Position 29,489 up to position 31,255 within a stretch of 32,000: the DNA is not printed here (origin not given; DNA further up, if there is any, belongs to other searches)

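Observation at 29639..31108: Catalytically degenerate tyrosine-recombinase domain fused to a STAND NTPase and a membrane anchor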

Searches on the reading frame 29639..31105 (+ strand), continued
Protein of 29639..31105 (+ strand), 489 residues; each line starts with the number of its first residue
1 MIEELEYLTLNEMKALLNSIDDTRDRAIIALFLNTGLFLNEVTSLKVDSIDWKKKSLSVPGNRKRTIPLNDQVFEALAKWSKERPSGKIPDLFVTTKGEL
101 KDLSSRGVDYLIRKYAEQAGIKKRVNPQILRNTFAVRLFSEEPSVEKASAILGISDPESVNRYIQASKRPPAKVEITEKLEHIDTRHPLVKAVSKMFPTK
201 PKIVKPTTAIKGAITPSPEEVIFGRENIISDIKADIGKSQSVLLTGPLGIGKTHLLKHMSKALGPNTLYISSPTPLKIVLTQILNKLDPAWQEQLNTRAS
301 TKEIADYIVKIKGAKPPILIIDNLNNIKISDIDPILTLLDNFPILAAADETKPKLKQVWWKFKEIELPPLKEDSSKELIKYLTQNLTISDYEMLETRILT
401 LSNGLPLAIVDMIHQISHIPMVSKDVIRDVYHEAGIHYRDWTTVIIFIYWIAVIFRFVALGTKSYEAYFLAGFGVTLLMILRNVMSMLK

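Call 17: find_encoding_contigs(protein=P0002, flank=10000, max_places=2)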
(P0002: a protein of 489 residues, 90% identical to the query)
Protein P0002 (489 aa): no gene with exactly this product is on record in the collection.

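Call 18: find_encoding_contigs(protein=window:29639-31105:+, flank=10000, max_places=3)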
Protein window:29639-31105:+ (489 aa): no gene with exactly this product is on record in the collection.

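Call 19: find_encoding_contigs(protein=P0032, flank=8000, max_places=1)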
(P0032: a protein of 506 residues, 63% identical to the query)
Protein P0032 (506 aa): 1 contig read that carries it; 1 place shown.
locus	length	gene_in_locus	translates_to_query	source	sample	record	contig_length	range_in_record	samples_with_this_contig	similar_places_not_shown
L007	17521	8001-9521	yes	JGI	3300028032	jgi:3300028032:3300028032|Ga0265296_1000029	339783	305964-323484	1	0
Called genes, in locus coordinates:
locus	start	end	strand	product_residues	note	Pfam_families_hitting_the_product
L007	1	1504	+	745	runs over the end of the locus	PF13439:Glyco_transf_4 (weak), PF00534:Glycos_transf_1, PF13692:Glyco_trans_1_4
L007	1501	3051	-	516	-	PF04041:Glyco_hydro_130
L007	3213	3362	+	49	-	PF18919:DUF5670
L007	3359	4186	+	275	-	PF01435:Peptidase_M48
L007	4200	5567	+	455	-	PF03734:YkuD (faint)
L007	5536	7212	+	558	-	-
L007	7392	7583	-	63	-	-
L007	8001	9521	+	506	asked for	PF00589:Phage_integrase, PF13191:AAA_16 (weak), PF02367:TsaE (weak), PF13401:AAA_22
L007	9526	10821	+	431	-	PF04307:YdjM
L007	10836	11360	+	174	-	PF02563:Poly_export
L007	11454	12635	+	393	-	PF13651:EcoRI_methylase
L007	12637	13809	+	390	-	PF03235:GmrSD_N, PF01844:HNH (weak)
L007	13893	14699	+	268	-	PF09509:Hypoth_Ymh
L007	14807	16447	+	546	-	PF02463:SMC_N, PF13175:AAA_15, PF13476:AAA_23, PF13304:AAA_21, PF20469:OLD-like_TOPRIM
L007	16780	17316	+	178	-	PF02481:DNA_processg_A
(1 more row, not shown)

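Call 20: find_related_loci(query=A1, collection=genome_contigs, flank=10000)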
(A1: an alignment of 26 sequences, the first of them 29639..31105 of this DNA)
Query A1 (489 aa) in genome_contigs; peptide patterns used: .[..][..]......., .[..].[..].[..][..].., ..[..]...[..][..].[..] (x = any residue, [..] = any of these).
207 stretches matched a pattern; 92 encode a relative of the query (tblastn E <= 1e-3); the best 80 are kept; 79 distinct loci.
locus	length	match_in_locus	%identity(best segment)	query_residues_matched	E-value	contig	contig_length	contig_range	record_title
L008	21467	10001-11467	87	1-489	0e+0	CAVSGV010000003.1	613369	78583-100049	MAG: uncultured bacterium isolate MFD01476.bin.2.44 genome assembly, contig: contig_39458, whole genome shotgun sequence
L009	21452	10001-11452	64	1-482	0e+0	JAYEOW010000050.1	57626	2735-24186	MAG: Candidatus Margulisiibacteriota bacterium isolate MAG019 MAG019_50, whole genome shotgun sequence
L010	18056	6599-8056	62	1-489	0e+0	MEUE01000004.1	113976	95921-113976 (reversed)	MAG: candidate division WOR-1 bacterium RIFOXYB2_FULL_46_45 rifoxyb2_full_scaffold_92, whole genome shotgun sequence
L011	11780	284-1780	60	1-489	0e+0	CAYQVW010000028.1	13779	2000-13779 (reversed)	MAG TPA_asm: uncultured bacterium isolate SRP200020_co3_350 genome assembly, contig: NODE_6295_length_13779_cov_10.46101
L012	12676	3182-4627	59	1-482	0e+0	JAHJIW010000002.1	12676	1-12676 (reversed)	MAG: Candidatus Margulisiibacteriota bacterium isolate Modern_marine_rock_biofilm.mb.116 Modern_marine_roc.mb.116_k141_1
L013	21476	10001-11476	58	1-480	0e+0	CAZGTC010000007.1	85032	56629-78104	MAG TPA_asm: uncultured bacterium isolate binchicken_co191_156 genome assembly, contig: NODE_302_length_85032_cov_18.890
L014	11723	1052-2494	61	5-489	0e+0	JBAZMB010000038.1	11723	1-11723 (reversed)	MAG: Candidatus Margulisiibacteriota bacterium isolate SO_2017_LW4_30 scaffold_10571_c1_LW137-91_2017, whole genome shot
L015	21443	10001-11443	61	5-489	0e+0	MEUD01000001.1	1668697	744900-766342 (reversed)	MAG: candidate division WOR-1 bacterium RIFOXYB2_FULL_45_9 RIFOXYB2_FULL_WOR_1_45_9_curated_complete, whole genome shotg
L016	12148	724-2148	60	1-482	0e+0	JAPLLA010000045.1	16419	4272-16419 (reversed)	MAG: Candidatus Saganbacteria bacterium isolate LacPavin_0419_WC90_MAG_42_8 LacPavin_0419_WC90_scaffold_667627, whole ge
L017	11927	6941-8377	47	1-489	1e-149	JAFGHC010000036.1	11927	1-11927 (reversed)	MAG: Candidatus Saganbacteria bacterium isolate Zod_Metabat.143 k87_13366185, whole genome shotgun sequence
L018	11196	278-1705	48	1-482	1e-147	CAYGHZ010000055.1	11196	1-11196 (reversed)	MAG TPA_asm: uncultured Candidatus Marinamargulisbacteria bacterium isolate ERP113451_co3_195 genome assembly, contig: N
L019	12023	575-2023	43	1-482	5e-141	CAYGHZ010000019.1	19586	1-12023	MAG TPA_asm: uncultured Candidatus Marinamargulisbacteria bacterium isolate ERP113451_co3_195 genome assembly, contig: N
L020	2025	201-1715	47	2-479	1e-149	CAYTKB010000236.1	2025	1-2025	MAG TPA_asm: uncultured Acetomicrobium sp. isolate binchicken_co27_19 genome assembly, contig: NODE_102379_length_2025_c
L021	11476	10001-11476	45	4-481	2e-139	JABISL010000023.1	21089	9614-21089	MAG: bacterium isolate SI072_bin188 k141_68563, whole genome shotgun sequence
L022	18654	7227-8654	44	7-482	4e-138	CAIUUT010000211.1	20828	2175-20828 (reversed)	MAG: uncultured Candidatus Marinamargulisbacteria bacterium isolate Ki3-D4_bin-163 genome assembly, contig: bin-163:211/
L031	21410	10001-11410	38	6-487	1e-93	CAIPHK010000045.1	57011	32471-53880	uncultured bacterium isolate KT_bin-0310 genome assembly, contig: bin-0310:45/46, whole genome shotgun sequence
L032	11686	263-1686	41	4-477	6e-71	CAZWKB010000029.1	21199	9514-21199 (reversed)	MAG TPA_asm: uncultured bacterium isolate binchicken_co113_64 genome assembly, contig: NODE_2786_length_21199_cov_3.5288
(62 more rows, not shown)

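Call 26: search_protein_families(library=pfam, proteins=[L005:9478-10785:+, L005:10797-11348:+, L008:11486-11701:+, L009:11480-12754:+, L011:1794-3755:+, L012:4655-5515:+, L013:11579-12406:+, L016:2197-3495:+, L016:3731-4738:+, L008:13604-14368:+], max_evalue=0.01)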
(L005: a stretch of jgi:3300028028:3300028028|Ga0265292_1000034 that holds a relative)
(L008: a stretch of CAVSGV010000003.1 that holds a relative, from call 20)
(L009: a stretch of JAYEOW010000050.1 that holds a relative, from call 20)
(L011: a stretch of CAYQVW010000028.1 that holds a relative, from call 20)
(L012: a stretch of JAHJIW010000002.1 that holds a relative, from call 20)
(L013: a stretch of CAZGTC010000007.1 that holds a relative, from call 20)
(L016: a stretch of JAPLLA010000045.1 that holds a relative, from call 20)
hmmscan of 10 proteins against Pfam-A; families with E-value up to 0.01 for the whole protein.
L005:9478-10785:+ (436 aa): 1 family
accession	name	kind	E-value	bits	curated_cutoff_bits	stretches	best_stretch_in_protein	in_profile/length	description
PF04307.19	YdjM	-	2.1e-28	99.5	29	1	1-142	1-121/176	YdjM inner membrane protein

L005:10797-11348:+ (184 aa): 1 family
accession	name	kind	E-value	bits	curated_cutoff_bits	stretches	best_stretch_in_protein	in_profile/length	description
PF02563.21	Poly_export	-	8.4e-17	61.6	28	1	33-104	5-76/77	Polysaccharide biosynthesis/export protein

L008:11486-11701:+ (72 aa): 18 families
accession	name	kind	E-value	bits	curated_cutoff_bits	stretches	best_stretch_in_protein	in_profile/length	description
PF24627.1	PUMA_CC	-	9.5e-07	29.2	30.1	1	6-71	2-67/74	PUMA coiled-coil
PF16888.10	YwqH-like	-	0.00072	20.3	33.7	0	44-71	92-119/123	YwqH-like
PF15188.11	CCDC-167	-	0.00094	19.8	27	1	10-70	2-58/84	Coiled-coil domain-containing protein 167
PF02996.22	Prefoldin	-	0.0012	19.2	23.2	0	37-71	74-108/120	Prefoldin subunit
PF18504.6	Csm1_N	-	0.0018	19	26.3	0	4-33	40-69/70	Csm1 N-terminal domain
PF08647.16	BRE1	-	0.0021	18.6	27.9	1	4-71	2-69/95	BRE1 E3 ubiquitin ligase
PF16331.10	TolA_bind_tri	-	0.0024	18.3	30.1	0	4-50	24-70/76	TolA binding protein trimerisation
PF04977.20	DivIC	-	0.0026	18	28.9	0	2-38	14-50/80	Septum formation initiator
PF04102.17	SlyX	-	0.0027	18.8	30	0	46-71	23-48/67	SlyX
PF23203.1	KIF21A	-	0.003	17.8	28.5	1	4-38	75-109/161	KIF21A-like domain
PF05377.16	FlaC_arch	-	0.0033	18.2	27.8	0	28-66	2-40/55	Flagella accessory protein C (FlaC)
PF13863.11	DUF4200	-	0.0054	17.5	29.7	0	8-71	41-104/119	Domain of unknown function (DUF4200)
PF08614.16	ATG16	-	0.0062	17.2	33.7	1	3-71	100-168/200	Autophagy protein 16 (ATG16)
PF00261.25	Tropomyosin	-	0.0063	16.4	38.6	1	10-71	4-65/242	Tropomyosin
PF13166.12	AAA_13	-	0.0075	15.4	36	1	5-70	402-467/713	AAA domain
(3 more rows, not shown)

L009:11480-12754:+ (425 aa): 2 families
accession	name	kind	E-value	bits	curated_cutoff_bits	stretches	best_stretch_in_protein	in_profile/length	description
PF01966.28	HD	-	7e-13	49.3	22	1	84-156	1-68/116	HD domain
PF19276.4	HD_assoc_2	-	0.0032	17.4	23.1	1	249-365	15-122/222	HD associated region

L011:1794-3755:+ (654 aa): 1 family
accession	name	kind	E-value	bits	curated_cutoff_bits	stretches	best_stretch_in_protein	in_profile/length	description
PF10011.15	DUF2254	-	2.3e-05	23.8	28.8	1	14-166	49-204/368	Predicted membrane protein (DUF2254)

L012:4655-5515:+ (287 aa): 0 families

L013:11579-12406:+ (276 aa): 2 families
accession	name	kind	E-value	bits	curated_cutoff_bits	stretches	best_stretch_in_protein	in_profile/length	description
PF02498.22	Bro-N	-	4.4e-14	53.3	25.6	1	12-106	1-92/96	BRO family, N-terminal domain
PF16242.11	Pyrid_ox_like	-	0.004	17.1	28.8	1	13-88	63-138/149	Pyridoxamine 5'-phosphate oxidase like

L016:2197-3495:+ (433 aa): 0 families

L016:3731-4738:+ (336 aa): 5 families
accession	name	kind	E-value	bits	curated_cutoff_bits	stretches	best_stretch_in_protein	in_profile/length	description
PF00771.25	FHIPEP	-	4.8e-60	204.2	29.1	2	121-238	1-120/657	FHIPEP family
PF13248.11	Zn_ribbon_3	-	2.9e-06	27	27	1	54-76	2-24/26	zinc-ribbon domain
PF13240.11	Zn_Ribbon_1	-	0.00081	19.5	25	1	56-78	1-23/23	zinc-ribbon domain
PF12773.13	DZR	-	0.003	18.1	27.3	1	55-75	25-45/45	Double zinc ribbon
PF10571.15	UPF0547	-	0.0038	17.8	29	1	55-75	1-21/26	Uncharacterised protein family UPF0547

L008:13604-14368:+ (255 aa): 2 families
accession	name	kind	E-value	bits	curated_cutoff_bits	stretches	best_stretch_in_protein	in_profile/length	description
PF00112.29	Peptidase_C1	-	5.3e-17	63.1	20.7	1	34-234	1-202/220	Papain family cysteine protease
PF13529.12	Peptidase_C39_2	-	0.0053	17.8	24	0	141-222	70-143/143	Peptidase_C39 like family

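Call 43: search_protein_families(library=ncbifam, proteins=[L005:9478-10785:+, L005:10797-11348:+, L008:11736-13046:+, L008:13061-13588:+, L003:11248-11472:+, L001:9462-10646:+], max_evalue=0.01)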
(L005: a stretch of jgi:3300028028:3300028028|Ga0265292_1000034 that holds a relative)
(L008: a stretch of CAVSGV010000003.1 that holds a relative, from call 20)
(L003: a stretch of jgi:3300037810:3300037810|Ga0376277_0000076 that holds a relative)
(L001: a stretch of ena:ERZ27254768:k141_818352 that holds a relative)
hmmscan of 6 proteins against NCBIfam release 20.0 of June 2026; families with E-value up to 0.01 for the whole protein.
L005:9478-10785:+ (436 aa): 1 family
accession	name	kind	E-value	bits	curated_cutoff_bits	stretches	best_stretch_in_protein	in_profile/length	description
NF008651.0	PRK11648.1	equivalog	6.2e-22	78.3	216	1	26-173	29-160/196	metal-dependent hydrolase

L005:10797-11348:+ (184 aa): 4 families
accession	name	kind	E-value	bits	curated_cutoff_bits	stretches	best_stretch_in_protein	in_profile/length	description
TIGR03027.2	pepcterm_export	equivalog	1.4e-10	41.1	180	1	34-105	2-73/169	XrtA/PEP-CTERM system exopolysaccharide export protein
NF041843.1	EpsY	equivalog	1.5e-05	24.3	320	1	30-104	48-122/211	exopolysaccharide export protein EpsY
TIGR03028.1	EpsE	equivalog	4.5e-05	22.9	262.65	1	35-104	2-73/239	polysaccharide export protein EpsE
NF011658.0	PRK15078.1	subfamily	9.3e-05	21.3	333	1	35-104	85-165/380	polysaccharide export protein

L008:11736-13046:+ (437 aa): 1 family
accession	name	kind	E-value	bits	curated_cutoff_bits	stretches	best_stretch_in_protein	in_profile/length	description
NF008651.0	PRK11648.1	equivalog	8.7e-21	74.5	216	1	28-191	31-175/196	metal-dependent hydrolase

L008:13061-13588:+ (176 aa): 4 families
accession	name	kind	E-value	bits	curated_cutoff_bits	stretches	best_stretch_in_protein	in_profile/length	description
TIGR03027.2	pepcterm_export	equivalog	9.5e-13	48.2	180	1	26-106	2-82/169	XrtA/PEP-CTERM system exopolysaccharide export protein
NF041843.1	EpsY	equivalog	6.3e-09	35.3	320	1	26-95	52-121/211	exopolysaccharide export protein EpsY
TIGR03028.1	EpsE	equivalog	8.3e-07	28.6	262.65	1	26-95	1-72/239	polysaccharide export protein EpsE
NF011658.0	PRK15078.1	subfamily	1.4e-06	27.3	333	1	45-94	114-163/380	polysaccharide export protein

L003:11248-11472:+ (75 aa): 37 families (the best 25 are shown)
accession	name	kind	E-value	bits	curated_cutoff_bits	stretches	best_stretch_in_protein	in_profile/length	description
NF005643.0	PRK07406.1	equivalog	1.8e-23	83.3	500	1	10-71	331-392/397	RNA polymerase sigma factor RpoD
NF041931.2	MzaA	equivalog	4.8e-23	81.9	800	1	10-72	649-711/726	MZA anti-phage system associated sigma-70 family RNA polymerase sigma factor MzaA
TIGR02393.1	RpoD_Cterm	equivalog_domain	2.3e-21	76.5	354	1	9-72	171-234/238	RNA polymerase sigma factor RpoD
NF004561.0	PRK05901.1-3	equivalog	3.3e-21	76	582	1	9-69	470-530/537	RNA polymerase sigma factor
NF004208.0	PRK05658.1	equivalog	3.6e-21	75.8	555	1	9-72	563-626/631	RNA polymerase sigma factor RpoD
NF006666.0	PRK09210.1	equivalog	4.3e-21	75.6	572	1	9-71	303-365/370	RNA polymerase sigma factor RpoD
NF005785.0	PRK07598.1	equivalog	5.6e-19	68.3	554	1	9-71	345-407/415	RNA polymerase sigma factor SigC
NF004560.0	PRK05901.1-1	equivalog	1.4e-18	67.3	711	1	10-68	450-508/516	RNA polymerase sigma factor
NF004562.0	PRK05901.1-4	equivalog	2.7e-18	65.8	779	1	9-71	487-549/571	RNA polymerase sigma factor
NF005920.0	PRK07921.1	subfamily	1.2e-17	64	464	1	10-71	262-323/328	RNA polymerase sigma factor SigB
NF004566.0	PRK05901.2-4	equivalog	2.1e-17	63.5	531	1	14-71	381-439/448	RNA polymerase sigma factor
TIGR02997.1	Sig70-cyanoRpoD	subfamily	1.1e-15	57.7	384.5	1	9-63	244-298/298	RNA polymerase sigma factor, RpoD/SigA family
NF004564.0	PRK05901.2-2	equivalog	4.5e-15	55.3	617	1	10-73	426-490/500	RNA polymerase sigma factor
NF005642.0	PRK07405.1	subfamily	8.2e-15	54.8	524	1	10-64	253-307/318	RNA polymerase sigma factor SigD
NF004615.0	PRK05949.1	subfamily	1.2e-13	50.7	530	1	9-64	261-316/327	RNA polymerase sigma factor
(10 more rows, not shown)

L001:9462-10646:+ (395 aa): 7 families
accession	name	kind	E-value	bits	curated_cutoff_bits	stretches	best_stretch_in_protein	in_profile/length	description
NF004088.0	PRK05590.1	equivalog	7e-11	42.7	140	1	134-166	131-163/166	hypothetical protein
NF002449.0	PRK01617.1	equivalog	5.7e-10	39.8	141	1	128-166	114-152/154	hypothetical protein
NF007704.0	PRK10396.1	equivalog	1.4e-08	35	149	1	140-167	193-220/221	hypothetical protein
TIGR04102.1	SWIM_PBPRA1643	hypoth_equivalog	4.2e-08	33.6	68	1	143-166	84-107/108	PBPRA1643 family SWIM/SEC-C metal-binding motif protein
NF002592.0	PRK02250.1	equivalog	1.5e-07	31.7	158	1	144-166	144-166/167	hypothetical protein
NF001213.0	PRK00183.1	equivalog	7.4e-07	29.3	158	1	145-167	131-153/157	hypothetical protein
NF002486.0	PRK01752.1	equivalog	0.0057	16.6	120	0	127-166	114-153/157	YchJ family protein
